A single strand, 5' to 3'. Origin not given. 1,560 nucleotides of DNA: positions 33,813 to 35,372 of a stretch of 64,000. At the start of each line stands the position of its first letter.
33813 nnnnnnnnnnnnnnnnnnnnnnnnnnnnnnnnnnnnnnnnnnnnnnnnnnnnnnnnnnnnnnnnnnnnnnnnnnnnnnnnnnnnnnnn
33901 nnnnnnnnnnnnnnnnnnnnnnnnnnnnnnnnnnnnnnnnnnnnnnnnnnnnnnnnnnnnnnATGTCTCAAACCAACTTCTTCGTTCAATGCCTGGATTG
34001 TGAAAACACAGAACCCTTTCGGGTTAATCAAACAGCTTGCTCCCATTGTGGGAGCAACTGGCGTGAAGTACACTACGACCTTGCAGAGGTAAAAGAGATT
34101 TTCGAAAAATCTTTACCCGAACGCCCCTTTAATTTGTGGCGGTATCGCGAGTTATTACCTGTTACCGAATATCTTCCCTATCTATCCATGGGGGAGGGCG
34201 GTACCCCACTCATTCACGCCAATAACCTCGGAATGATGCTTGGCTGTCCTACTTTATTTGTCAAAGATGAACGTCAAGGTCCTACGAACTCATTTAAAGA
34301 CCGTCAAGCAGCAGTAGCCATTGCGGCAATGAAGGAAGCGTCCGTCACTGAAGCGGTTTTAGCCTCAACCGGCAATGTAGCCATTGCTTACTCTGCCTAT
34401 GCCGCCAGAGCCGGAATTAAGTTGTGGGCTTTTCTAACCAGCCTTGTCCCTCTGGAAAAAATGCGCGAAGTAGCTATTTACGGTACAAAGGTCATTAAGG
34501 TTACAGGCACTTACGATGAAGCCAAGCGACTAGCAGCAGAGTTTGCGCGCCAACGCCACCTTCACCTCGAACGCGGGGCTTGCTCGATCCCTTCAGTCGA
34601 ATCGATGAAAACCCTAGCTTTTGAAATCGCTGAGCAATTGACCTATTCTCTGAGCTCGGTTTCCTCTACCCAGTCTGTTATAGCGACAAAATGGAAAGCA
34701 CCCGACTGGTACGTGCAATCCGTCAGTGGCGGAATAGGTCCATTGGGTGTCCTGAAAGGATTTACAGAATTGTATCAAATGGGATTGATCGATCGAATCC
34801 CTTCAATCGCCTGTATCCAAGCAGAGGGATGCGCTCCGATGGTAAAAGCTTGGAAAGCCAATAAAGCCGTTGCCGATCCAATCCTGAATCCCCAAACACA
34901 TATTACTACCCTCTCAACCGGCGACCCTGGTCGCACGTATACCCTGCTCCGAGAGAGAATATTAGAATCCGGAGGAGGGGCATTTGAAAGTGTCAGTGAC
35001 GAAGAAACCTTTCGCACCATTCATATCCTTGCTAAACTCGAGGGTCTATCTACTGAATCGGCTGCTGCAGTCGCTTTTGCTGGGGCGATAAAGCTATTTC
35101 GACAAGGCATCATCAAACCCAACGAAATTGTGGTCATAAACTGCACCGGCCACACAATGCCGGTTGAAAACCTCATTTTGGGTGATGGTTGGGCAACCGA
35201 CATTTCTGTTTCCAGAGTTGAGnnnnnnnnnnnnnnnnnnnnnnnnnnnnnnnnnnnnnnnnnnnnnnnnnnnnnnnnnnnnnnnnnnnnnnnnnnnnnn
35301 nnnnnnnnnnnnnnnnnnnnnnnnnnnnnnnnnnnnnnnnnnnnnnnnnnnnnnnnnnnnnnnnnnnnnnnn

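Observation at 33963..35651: Threonine-synthase-like PLP enzyme with a C-terminal response-regulator receiver domain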

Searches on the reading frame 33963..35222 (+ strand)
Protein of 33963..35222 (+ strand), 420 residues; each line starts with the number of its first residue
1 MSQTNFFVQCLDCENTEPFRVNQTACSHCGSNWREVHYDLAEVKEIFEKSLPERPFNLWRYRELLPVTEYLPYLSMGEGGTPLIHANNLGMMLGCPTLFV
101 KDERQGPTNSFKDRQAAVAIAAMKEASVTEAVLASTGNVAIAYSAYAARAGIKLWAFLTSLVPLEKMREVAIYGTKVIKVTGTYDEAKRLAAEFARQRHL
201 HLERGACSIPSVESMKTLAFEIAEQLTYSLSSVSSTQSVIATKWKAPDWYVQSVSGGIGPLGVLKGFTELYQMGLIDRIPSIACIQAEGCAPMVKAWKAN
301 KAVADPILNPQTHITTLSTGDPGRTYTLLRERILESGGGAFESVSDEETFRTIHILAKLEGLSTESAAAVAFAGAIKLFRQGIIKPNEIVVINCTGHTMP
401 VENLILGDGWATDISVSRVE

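Call 13: search_protein_representatives(protein=window:33963-35222:+)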
Query: 420 residues. Proteins with E-value up to 0.001 (for the whole library): 8296; up to 1e-10: 3862; up to 1e-30: 637. The best 150 are listed.
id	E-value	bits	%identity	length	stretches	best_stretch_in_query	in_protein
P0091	6.5e-183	624.8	68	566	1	4-417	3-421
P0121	1.6e-142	491.8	55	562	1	4-401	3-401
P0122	1.4e-130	452.5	54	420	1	7-405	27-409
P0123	2.4e-130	451.7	53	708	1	8-416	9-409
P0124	6.8e-129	446.9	55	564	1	7-411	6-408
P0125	4.1e-126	437.8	52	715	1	8-413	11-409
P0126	2.0e-125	435.5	54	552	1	9-417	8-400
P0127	1.7e-118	412.7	54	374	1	4-333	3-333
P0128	7.9e-103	361.1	58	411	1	92-398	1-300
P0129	5.1e-101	355.1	61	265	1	5-266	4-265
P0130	4.4e-98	345.5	54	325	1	77-413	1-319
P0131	3.7e-94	332.6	45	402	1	8-397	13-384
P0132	1.9e-91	323.6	46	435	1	6-398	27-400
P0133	3.4e-89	316.2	54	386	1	7-288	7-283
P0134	1.2e-87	311.1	43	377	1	4-397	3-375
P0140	4.1e-75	269.8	42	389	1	5-399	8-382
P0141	1.4e-73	264.8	41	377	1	8-396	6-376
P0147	1.0e-68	248.8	40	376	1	3-396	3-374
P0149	1.8e-66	241.4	39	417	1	7-399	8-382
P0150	1.1e-65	238.7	38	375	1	7-393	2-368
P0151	4.4e-65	236.8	40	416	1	10-406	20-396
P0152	6.6e-62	226.3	39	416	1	9-394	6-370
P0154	5.3e-61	223.4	39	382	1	8-396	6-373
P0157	4.0e-57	210.6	38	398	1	5-397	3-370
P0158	5.0e-57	210.3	36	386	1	8-399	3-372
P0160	1.3e-56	209.0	35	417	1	4-399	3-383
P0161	9.7e-56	206.0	35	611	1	6-398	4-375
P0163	1.2e-54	202.4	36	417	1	7-398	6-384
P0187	1.7e-49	185.5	34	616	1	5-397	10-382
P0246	1.9e-43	165.6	38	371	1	54-396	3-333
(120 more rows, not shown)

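Call 14: search_protein_families(library=pfam, proteins=[P0121, P0122, P0123, P0125, P0126, P0131, P0132, P0134, P0161, P0187], max_evalue=0.001)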
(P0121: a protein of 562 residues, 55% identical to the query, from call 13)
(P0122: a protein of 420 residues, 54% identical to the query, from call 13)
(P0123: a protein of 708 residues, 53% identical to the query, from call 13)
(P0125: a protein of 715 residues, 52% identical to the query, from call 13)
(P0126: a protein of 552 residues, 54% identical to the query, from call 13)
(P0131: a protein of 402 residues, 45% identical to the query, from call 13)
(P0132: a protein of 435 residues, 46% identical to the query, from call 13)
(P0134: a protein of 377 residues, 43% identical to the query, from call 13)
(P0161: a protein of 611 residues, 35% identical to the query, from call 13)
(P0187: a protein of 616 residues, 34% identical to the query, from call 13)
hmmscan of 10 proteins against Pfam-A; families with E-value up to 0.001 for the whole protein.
P0121 (562 aa): 2 families
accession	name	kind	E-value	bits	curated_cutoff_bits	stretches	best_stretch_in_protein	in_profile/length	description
PF00291.31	PALP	-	6.4e-59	200.1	35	1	74-395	2-294/295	Pyridoxal-phosphate dependent enzyme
PF00072.30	Response_reg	-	3.9e-06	27.4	30.2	1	441-526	1-83/111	Response regulator receiver domain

P0122 (420 aa): 1 family
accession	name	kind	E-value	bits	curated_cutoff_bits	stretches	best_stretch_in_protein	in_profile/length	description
PF00291.31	PALP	-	9.2e-69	232.4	35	1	95-400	1-295/295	Pyridoxal-phosphate dependent enzyme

P0123 (708 aa): 2 families
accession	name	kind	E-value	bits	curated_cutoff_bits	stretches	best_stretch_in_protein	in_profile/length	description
PF00291.31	PALP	-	4.4e-58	197.4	35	1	75-389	1-295/295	Pyridoxal-phosphate dependent enzyme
PF00072.30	Response_reg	-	3.1e-41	140.5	30.2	2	436-537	1-99/111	Response regulator receiver domain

P0125 (715 aa): 2 families
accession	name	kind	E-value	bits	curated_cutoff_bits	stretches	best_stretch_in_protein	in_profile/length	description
PF00291.31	PALP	-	1.6e-62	212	35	1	78-392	1-295/295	Pyridoxal-phosphate dependent enzyme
PF00072.30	Response_reg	-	1.2e-37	128.9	30.2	2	440-527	1-85/111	Response regulator receiver domain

P0126 (552 aa): 2 families
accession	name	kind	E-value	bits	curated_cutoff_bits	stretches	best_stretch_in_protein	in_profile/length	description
PF00291.31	PALP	-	6.6e-68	229.6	35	1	77-378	3-294/295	Pyridoxal-phosphate dependent enzyme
PF00072.30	Response_reg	-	2.9e-16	60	30.2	1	425-508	1-81/111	Response regulator receiver domain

P0131 (402 aa): 1 family
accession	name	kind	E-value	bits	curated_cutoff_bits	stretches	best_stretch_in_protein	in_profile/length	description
PF00291.31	PALP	-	2.4e-69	234.4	35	1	81-382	3-294/295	Pyridoxal-phosphate dependent enzyme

P0132 (435 aa): 1 family
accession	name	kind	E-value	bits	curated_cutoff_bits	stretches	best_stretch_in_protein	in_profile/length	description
PF00291.31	PALP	-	1.2e-69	235.4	35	1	95-398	1-295/295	Pyridoxal-phosphate dependent enzyme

P0134 (377 aa): 1 family
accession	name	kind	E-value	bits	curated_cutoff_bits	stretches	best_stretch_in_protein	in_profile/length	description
PF00291.31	PALP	-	6.2e-64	216.6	35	1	70-373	1-294/295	Pyridoxal-phosphate dependent enzyme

P0161 (611 aa): 3 families
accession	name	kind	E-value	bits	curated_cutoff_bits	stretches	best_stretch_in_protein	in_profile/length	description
PF00291.31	PALP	-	3.5e-77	260.1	35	1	72-373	1-295/295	Pyridoxal-phosphate dependent enzyme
PF08502.15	LeuA_dimer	-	9.2e-18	64.9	24.9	1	466-601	2-129/131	LeuA allosteric (dimerisation) domain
PF02887.21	PK_C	-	0.00012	22.6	28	0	118-213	8-102/114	Pyruvate kinase, alpha/beta domain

P0187 (616 aa): 2 families
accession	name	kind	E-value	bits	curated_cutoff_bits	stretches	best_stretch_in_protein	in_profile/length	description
PF00291.31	PALP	-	5.3e-73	246.4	35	1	79-381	1-295/295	Pyridoxal-phosphate dependent enzyme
PF08502.15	LeuA_dimer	-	2.1e-19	70.2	24.9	1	474-610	2-130/131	LeuA allosteric (dimerisation) domain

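Call 20: search_protein_families(library=ncbifam, proteins=[P0122, P0131, P0134, P0141, P0149, P0151, P0161, P0163, P0246], max_evalue=1e-20)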
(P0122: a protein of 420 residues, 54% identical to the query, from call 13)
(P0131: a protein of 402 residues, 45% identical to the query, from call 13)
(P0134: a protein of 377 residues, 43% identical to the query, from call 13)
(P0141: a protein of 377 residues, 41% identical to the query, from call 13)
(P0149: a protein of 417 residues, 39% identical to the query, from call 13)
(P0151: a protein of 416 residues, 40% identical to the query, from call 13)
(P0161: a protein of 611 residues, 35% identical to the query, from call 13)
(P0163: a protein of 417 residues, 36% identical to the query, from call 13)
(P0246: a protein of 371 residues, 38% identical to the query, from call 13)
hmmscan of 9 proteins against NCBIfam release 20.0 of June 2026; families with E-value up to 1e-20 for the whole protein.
P0122 (420 aa): 9 families
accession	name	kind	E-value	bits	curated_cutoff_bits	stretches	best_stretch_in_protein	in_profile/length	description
NF006050.0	PRK08197.1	equivalog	4.8e-91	305.5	303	1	26-402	7-381/406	threonine synthase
NF004170.0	PRK05638.1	equivalog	4.3e-63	213.4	421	1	28-402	2-355/442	threonine synthase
TIGR00260.1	thrC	equivalog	3.7e-53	180.9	167.1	1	79-401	1-334/340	threonine synthase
NF005035.0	PRK06450.1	equivalog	2.7e-43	148.1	301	1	28-379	4-318/338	threonine synthase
TIGR03844.1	cysteate_syn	equivalog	1.5e-41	142.5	324.9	1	28-403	3-380/398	cysteate synthase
NF006205.0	PRK08329.1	equivalog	3.7e-40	138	358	1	28-402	2-343/347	threonine synthase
NF004996.0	PRK06381.1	equivalog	5.2e-40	137.4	266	1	100-396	14-313/319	threonine synthase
NF006390.0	PRK08639.1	equivalog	1e-22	80.7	421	1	101-397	25-310/418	threonine ammonia-lyase IlvA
NF005292.0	PRK06815.1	equivalog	2.1e-21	76.3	371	1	101-406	21-311/320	threonine/serine dehydratase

P0131 (402 aa): 9 families
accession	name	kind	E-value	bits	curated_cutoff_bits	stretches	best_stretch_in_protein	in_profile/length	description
NF006050.0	PRK08197.1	equivalog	4.3e-71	239.8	303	1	8-385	4-381/406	threonine synthase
NF004170.0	PRK05638.1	equivalog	3.2e-52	177.6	421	1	14-385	3-355/442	threonine synthase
NF006205.0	PRK08329.1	equivalog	2.2e-43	148.6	358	1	63-385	43-343/347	threonine synthase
NF005035.0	PRK06450.1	equivalog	1e-41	142.9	301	1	13-369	4-325/338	threonine synthase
TIGR00260.1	thrC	equivalog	1.2e-37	129.9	167.1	1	63-378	1-328/340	threonine synthase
TIGR03844.1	cysteate_syn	equivalog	6.1e-37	127.3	324.9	1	14-385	4-379/398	cysteate synthase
NF004996.0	PRK06381.1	equivalog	1.1e-35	123.2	266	1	83-379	13-313/319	threonine synthase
NF006390.0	PRK08639.1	equivalog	3.4e-22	79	421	1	84-383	24-312/418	threonine ammonia-lyase IlvA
NF006094.0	PRK08246.1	subfamily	6.3e-21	75.1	331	1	84-362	22-282/310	serine/threonine dehydratase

P0134 (377 aa): 7 families
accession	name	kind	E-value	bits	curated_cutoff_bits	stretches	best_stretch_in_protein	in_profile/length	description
NF006050.0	PRK08197.1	equivalog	1.1e-72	245.1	303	1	7-374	9-380/406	threonine synthase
NF004170.0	PRK05638.1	equivalog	5.2e-59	199.9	421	1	7-374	2-353/442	threonine synthase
NF005035.0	PRK06450.1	equivalog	1e-44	152.8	301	1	7-359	4-324/338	threonine synthase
TIGR00260.1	thrC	equivalog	2.1e-44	152.1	167.1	1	54-372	1-331/340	threonine synthase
NF006205.0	PRK08329.1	equivalog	1.3e-43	149.4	358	1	7-377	2-344/347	threonine synthase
NF004996.0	PRK06381.1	equivalog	4.1e-39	134.5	266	1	75-370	14-313/319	threonine synthase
TIGR03844.1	cysteate_syn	equivalog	3e-26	92.1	324.9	1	5-375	1-378/398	cysteate synthase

P0141 (377 aa): 8 families
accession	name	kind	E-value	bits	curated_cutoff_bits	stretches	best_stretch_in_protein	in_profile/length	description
NF006050.0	PRK08197.1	equivalog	2.5e-79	267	303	1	5-376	8-379/406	threonine synthase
NF004170.0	PRK05638.1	equivalog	6.8e-48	163.3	421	1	7-376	3-353/442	threonine synthase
TIGR00260.1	thrC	equivalog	8.2e-48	163.3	167.1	1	57-376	2-333/340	threonine synthase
NF006205.0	PRK08329.1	equivalog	2.2e-38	132.1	358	1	56-372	43-337/347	threonine synthase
NF004996.0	PRK06381.1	equivalog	7.2e-34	117.2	266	1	77-377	14-317/319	threonine synthase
NF005035.0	PRK06450.1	equivalog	2e-33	115.6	301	1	5-360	3-323/338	threonine synthase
TIGR03844.1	cysteate_syn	equivalog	7e-28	97.5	324.9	1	5-376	2-377/398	cysteate synthase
NF006390.0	PRK08639.1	equivalog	8.1e-23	81.1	421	1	79-376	26-312/418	threonine ammonia-lyase IlvA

P0149 (417 aa): 11 families
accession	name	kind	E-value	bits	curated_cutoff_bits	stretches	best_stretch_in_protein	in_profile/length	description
NF006050.0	PRK08197.1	equivalog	1.6e-107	359.8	303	1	6-388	6-388/406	threonine synthase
TIGR00260.1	thrC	equivalog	2e-77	260.7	167.1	1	59-384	1-338/340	threonine synthase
NF004170.0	PRK05638.1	equivalog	4.1e-71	239.8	421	1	9-385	2-359/442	threonine synthase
NF005035.0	PRK06450.1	equivalog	2.5e-64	217.3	301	1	9-384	4-337/338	threonine synthase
NF006205.0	PRK08329.1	equivalog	1.1e-54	185.8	358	1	9-384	2-346/347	threonine synthase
NF004996.0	PRK06381.1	equivalog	5.3e-49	166.9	266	1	80-379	14-316/319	threonine synthase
TIGR03844.1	cysteate_syn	equivalog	5.9e-44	150.4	324.9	1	9-391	3-389/398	cysteate synthase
TIGR01127.1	ilvA_1Cterm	equivalog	6.3e-26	91.2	378.75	1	82-380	1-284/380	threonine ammonia-lyase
NF006094.0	PRK08246.1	subfamily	1.3e-25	90.4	331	1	82-379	24-301/310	serine/threonine dehydratase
NF006390.0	PRK08639.1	equivalog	9.5e-25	87.4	421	1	82-409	26-337/418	threonine ammonia-lyase IlvA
NF006389.0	PRK08638.1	equivalog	4.7e-21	75.1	453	1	81-382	27-315/333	bifunctional threonine ammonia-lyase/L-serine ammonia-lyase TdcB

P0151 (416 aa): 17 families
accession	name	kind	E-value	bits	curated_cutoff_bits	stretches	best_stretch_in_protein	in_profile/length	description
NF006050.0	PRK08197.1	equivalog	2.4e-100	336.2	303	1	14-397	5-390/406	threonine synthase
TIGR00260.1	thrC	equivalog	1.6e-94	316.9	167.1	1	66-393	2-340/340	threonine synthase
NF004170.0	PRK05638.1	equivalog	7.1e-77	258.8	421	1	19-391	3-358/442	threonine synthase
NF005035.0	PRK06450.1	equivalog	1.6e-50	171.9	301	1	18-391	4-337/338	threonine synthase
NF006205.0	PRK08329.1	equivalog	3e-48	164.6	358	1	18-390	2-345/347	threonine synthase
NF004996.0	PRK06381.1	equivalog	8.4e-46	156.4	266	1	86-386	14-316/319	threonine synthase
NF006390.0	PRK08639.1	equivalog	2.6e-31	109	421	1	88-387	26-313/418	threonine ammonia-lyase IlvA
TIGR01127.1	ilvA_1Cterm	equivalog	6.2e-31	107.7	378.75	1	88-370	1-271/380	threonine ammonia-lyase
TIGR02079.1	THD1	equivalog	7.2e-26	90.9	440.55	1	88-387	17-305/410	threonine ammonia-lyase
TIGR03844.1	cysteate_syn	equivalog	1.5e-25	89.8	324.9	1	17-391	2-382/398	cysteate synthase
NF005600.0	PRK07334.1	equivalog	4.7e-25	88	496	1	88-366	29-292/408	threonine ammonia-lyase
NF005680.0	PRK07476.1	equivalog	3.6e-24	85.3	413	1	87-390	23-312/326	hydroxyectoine utilization dehydratase EutB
NF006094.0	PRK08246.1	subfamily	8.2e-23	81.3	331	1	88-366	24-283/310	serine/threonine dehydratase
TIGR01124.1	ilvA_2Cterm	equivalog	1.5e-22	79.9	411.3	1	87-382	17-300/499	threonine ammonia-lyase, biosynthetic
NF005292.0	PRK06815.1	equivalog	2.3e-22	79.4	371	1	87-382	21-304/320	threonine/serine dehydratase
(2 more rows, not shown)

P0161 (611 aa): 10 families
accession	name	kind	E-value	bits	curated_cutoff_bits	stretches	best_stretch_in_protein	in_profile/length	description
NF006050.0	PRK08197.1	equivalog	3.5e-93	312.6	303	1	3-380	6-386/406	threonine synthase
TIGR00260.1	thrC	equivalog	3.7e-69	233.5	167.1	1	59-379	4-339/340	threonine synthase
NF004170.0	PRK05638.1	equivalog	4.5e-66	223.2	421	1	6-378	2-358/442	threonine synthase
NF005035.0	PRK06450.1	equivalog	1.5e-49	168.7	301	1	5-377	3-336/338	threonine synthase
NF004996.0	PRK06381.1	equivalog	2e-47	161.8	266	1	76-367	13-311/319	threonine synthase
NF006205.0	PRK08329.1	equivalog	8.9e-47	159.8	358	1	6-377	2-345/347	threonine synthase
TIGR03844.1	cysteate_syn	equivalog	3.6e-24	85.3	324.9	1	4-379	1-383/398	cysteate synthase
NF006094.0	PRK08246.1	subfamily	5.6e-24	85.1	331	1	79-373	24-301/310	serine/threonine dehydratase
NF006390.0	PRK08639.1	equivalog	7.2e-23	81.2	421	1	79-374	26-314/418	threonine ammonia-lyase IlvA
TIGR01127.1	ilvA_1Cterm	equivalog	3e-22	79.1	378.75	1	79-351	1-264/380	threonine ammonia-lyase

P0163 (417 aa): 10 families
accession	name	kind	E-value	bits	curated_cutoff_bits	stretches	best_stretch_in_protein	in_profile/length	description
NF006050.0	PRK08197.1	equivalog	3.8e-111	371.7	303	1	1-389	3-386/406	threonine synthase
NF004170.0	PRK05638.1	equivalog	4.4e-92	308.9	421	1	7-387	2-358/442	threonine synthase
TIGR00260.1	thrC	equivalog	5.3e-76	256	167.1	1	59-388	1-339/340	threonine synthase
NF005035.0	PRK06450.1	equivalog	3.4e-60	203.7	301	1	8-386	5-336/338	threonine synthase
NF006205.0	PRK08329.1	equivalog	5.2e-59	200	358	1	7-386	2-345/347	threonine synthase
NF004996.0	PRK06381.1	equivalog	9.4e-55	185.8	266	1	80-382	14-316/319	threonine synthase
TIGR03844.1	cysteate_syn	equivalog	5.4e-29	101.2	324.9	1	52-386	37-381/398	cysteate synthase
NF006094.0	PRK08246.1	subfamily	1e-23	84.2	331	1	96-363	36-284/310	serine/threonine dehydratase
NF006390.0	PRK08639.1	equivalog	1.6e-22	80.1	421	1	82-383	26-313/418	threonine ammonia-lyase IlvA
TIGR01127.1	ilvA_1Cterm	equivalog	4.8e-22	78.4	378.75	1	84-366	3-271/380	threonine ammonia-lyase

P0246 (371 aa): 6 families
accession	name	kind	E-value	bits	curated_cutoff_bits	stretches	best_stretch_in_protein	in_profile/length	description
NF006050.0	PRK08197.1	equivalog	2.5e-89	299.9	303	1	2-346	53-392/406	threonine synthase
NF004170.0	PRK05638.1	equivalog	4e-66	223.4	421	1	2-341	41-361/442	threonine synthase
TIGR00260.1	thrC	equivalog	1.9e-65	221.3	167.1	1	7-338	1-338/340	threonine synthase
NF006205.0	PRK08329.1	equivalog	1.1e-38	133.1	358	1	45-338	72-346/347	threonine synthase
NF004996.0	PRK06381.1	equivalog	1.6e-38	132.5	266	1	29-328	15-311/319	threonine synthase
NF005035.0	PRK06450.1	equivalog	2.2e-33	115.5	301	1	20-320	49-326/338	threonine synthase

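Call 21: list_cluster_members(proteins=[P0122, P0131, P0134, P0141, P0149, P0151, P0160, P0163, P0246, P0123])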
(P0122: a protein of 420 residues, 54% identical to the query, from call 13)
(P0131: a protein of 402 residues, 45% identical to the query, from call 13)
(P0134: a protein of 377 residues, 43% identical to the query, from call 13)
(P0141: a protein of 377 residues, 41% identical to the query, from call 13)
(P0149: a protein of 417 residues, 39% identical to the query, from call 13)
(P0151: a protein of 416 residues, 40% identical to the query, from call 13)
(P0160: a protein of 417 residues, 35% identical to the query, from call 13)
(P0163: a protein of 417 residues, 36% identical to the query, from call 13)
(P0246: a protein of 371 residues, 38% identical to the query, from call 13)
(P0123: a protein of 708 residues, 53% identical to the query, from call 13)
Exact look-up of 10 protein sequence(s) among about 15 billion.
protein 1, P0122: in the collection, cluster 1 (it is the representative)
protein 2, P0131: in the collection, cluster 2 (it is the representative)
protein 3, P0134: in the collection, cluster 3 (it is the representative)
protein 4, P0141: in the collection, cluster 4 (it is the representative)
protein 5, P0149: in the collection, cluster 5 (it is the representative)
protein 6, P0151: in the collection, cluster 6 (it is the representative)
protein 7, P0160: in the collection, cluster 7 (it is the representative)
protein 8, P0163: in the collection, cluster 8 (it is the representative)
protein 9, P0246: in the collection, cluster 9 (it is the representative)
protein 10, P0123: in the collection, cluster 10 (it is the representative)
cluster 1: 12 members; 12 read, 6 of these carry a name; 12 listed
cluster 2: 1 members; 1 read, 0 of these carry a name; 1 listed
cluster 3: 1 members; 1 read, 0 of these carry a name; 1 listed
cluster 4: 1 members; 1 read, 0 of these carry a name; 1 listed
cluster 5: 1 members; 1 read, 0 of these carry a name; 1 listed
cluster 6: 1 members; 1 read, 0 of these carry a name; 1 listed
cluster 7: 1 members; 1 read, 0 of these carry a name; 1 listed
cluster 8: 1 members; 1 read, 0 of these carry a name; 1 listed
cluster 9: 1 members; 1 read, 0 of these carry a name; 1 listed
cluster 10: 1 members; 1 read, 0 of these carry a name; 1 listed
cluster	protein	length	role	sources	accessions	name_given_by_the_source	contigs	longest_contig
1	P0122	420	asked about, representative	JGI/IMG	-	threonine synthase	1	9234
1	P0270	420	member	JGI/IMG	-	threonine synthase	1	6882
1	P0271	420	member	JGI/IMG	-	threonine synthase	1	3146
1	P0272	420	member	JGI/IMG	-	threonine synthase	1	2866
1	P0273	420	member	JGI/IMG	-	threonine synthase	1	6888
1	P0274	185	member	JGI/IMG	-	threonine synthase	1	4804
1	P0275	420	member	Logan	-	-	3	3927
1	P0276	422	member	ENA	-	-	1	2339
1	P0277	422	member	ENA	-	-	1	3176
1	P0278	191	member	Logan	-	-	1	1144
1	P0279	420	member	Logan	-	-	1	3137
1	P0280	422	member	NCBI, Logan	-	-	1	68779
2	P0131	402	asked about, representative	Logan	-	-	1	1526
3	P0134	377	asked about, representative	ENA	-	-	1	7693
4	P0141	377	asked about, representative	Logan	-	-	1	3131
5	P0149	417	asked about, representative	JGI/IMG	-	-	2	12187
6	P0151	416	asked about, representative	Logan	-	-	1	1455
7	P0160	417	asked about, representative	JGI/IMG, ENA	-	-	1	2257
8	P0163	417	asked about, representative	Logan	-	-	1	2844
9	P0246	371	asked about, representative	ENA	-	-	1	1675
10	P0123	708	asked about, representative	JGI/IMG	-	-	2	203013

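Call 35: find_homologous_proteins(query=P0122, max_evalue=1e-30)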
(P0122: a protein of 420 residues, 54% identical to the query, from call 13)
Query P0122 (420 aa): 7800 proteins with E <= 1e-30 among 8000 candidates; the best 120 are listed.
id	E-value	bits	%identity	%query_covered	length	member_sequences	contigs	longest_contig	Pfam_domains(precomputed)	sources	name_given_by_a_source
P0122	6.2e-280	946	100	100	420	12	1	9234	PF00291.32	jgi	jgi:threonine synthase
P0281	1.6e-254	862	90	100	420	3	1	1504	PF00291.32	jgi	jgi:threonine synthase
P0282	3.5e-254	861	90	100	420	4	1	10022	PF00291.32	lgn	-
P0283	4.6e-207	706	76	95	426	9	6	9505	PF00291.32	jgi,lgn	jgi:threonine synthase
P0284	1.7e-191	655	80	85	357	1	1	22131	PF00291.32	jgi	jgi:threonine synthase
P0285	2.4e-170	585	64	94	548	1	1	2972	PF00291.32,PF00072.31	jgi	jgi:threonine synthase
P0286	5.7e-170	584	63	94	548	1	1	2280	PF00291.32,PF00072.31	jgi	jgi:threonine synthase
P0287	2.5e-169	582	64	93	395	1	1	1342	PF00291.32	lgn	-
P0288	5.2e-169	581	65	93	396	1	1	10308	PF00291.32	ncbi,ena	-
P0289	3.6e-168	578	62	94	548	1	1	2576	PF00291.32,PF00072.31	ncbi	-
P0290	5.4e-167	574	61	94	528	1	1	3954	PF00291.32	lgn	-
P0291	1.7e-166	572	64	92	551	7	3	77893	PF00291.32,PF00072.31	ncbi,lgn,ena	-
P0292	2.1e-166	572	61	92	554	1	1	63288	PF00291.32,PF00072.31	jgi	jgi:threonine synthase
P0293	2.7e-166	572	61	95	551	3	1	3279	PF00291.32,PF00072.31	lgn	-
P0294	4.6e-166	571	62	94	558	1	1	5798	PF00291.32,PF00072.31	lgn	-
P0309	2.1e-164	565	63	93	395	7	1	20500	PF00291.32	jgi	-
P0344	5.2e-158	544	59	94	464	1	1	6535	PF00291.32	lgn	-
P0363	9.3e-156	537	61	87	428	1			PF00291.32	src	-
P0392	6.0e-154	531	60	92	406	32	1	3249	PF00291.32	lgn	-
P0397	1.3e-153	530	58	92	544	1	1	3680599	PF00291.32,PF00072.31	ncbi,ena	-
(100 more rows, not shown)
